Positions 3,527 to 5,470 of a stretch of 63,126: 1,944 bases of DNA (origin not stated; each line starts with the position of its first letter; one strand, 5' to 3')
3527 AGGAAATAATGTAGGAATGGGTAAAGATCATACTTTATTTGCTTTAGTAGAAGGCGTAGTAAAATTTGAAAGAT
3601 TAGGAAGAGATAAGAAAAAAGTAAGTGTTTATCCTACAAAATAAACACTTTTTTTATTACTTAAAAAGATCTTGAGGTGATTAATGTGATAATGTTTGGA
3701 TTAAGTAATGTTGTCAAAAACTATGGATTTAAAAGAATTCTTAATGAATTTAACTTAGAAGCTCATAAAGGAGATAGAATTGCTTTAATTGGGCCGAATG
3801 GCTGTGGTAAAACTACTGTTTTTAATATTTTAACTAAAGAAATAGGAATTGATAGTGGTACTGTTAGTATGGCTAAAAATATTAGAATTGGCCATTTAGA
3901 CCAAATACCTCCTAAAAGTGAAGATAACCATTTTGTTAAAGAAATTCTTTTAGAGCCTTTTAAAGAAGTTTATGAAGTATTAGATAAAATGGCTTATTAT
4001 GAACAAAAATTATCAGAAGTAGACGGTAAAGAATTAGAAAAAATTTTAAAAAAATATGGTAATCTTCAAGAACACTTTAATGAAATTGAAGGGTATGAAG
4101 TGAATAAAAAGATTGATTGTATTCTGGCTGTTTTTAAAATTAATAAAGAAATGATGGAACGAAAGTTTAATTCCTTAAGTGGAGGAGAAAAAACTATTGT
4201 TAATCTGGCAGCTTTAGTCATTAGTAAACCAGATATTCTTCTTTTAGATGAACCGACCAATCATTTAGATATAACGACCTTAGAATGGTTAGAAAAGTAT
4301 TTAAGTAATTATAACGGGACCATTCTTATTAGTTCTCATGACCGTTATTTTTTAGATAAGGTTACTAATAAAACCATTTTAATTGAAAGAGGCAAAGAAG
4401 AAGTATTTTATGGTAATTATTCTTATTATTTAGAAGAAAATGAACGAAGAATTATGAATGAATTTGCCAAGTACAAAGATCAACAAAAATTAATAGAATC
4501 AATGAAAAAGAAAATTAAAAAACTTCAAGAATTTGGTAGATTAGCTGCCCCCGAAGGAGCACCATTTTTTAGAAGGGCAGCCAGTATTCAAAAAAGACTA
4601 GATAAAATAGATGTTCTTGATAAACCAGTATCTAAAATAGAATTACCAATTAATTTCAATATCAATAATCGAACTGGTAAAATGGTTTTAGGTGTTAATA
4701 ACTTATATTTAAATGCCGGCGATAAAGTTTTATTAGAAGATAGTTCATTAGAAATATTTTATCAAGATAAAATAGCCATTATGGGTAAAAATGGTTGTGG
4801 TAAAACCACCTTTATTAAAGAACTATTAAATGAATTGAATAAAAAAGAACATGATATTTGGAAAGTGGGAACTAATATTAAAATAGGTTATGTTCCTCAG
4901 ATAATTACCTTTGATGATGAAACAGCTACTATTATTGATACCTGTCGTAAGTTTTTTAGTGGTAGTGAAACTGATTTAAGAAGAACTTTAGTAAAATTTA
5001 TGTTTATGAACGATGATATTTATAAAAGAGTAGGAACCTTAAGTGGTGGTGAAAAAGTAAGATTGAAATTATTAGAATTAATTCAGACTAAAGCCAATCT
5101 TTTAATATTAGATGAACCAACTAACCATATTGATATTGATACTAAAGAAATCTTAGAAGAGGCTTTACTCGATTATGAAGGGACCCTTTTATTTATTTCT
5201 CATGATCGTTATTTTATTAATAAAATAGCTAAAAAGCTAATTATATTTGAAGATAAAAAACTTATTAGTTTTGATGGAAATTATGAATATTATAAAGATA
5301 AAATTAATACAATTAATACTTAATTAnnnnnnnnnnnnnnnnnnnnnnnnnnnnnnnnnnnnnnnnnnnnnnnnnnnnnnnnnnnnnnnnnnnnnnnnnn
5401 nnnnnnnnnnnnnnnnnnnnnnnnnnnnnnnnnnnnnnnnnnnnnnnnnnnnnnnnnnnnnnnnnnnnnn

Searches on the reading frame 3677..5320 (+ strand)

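Call 84: search_protein_families(library=pfam, proteins=[window:3677-5320:+], max_evalue=0.00001)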
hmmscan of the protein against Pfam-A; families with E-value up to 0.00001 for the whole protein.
window:3677-5320:+ (548 aa): 14 families
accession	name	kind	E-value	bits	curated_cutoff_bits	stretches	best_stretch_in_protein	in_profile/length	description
PF00005.33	ABC_tran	-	6.4e-45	153.6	25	2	22-195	1-137/137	ABC transporter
PF12848.13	ABC_tran_Xtn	-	5.3e-14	52.5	25.9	1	236-320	3-79/85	ABC transporter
PF13304.12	AAA_21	-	1.6e-13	51.9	27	0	164-227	235-304/304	AAA domain, putative AbiEii toxin, Type IV TA system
PF02463.25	SMC_N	-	1.9e-12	47.6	40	1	16-233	8-208/220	RecF/RecN/SMC N terminal domain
PF13401.12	AAA_22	-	2.9e-10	41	27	0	366-496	8-104/130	AAA domain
PF03215.21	Rad17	-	1.9e-08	34.9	23.8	0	22-70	35-83/186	Rad17 P-loop domain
PF00910.28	RNA_helicase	-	9.6e-08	32.9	21.5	0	366-394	1-34/105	RNA helicase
PF00004.35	AAA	-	2.1e-07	31.9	21.2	0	36-67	2-33/131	ATPase family associated with various cellular activities (AAA)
PF02367.23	TsaE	-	9.7e-07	29.2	26.6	0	363-390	21-48/128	Threonylcarbamoyl adenosine biosynthesis protein TsaE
PF13238.12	AAA_18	-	2.5e-06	28.4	29.4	0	366-388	1-23/128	AAA domain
PF13521.12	AAA_28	-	3.6e-06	27.7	27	0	34-57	1-24/164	AAA domain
PF03193.22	RsgA_GTPase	-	4.8e-06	26.9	30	0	361-394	104-137/174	RsgA GTPase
PF13479.12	AAA_24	-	5.5e-06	26.8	27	0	365-383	4-22/195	AAA domain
PF01926.29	MMR_HSR1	-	5.9e-06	26.8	21.9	0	365-423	1-54/113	50S ribosome-binding GTPase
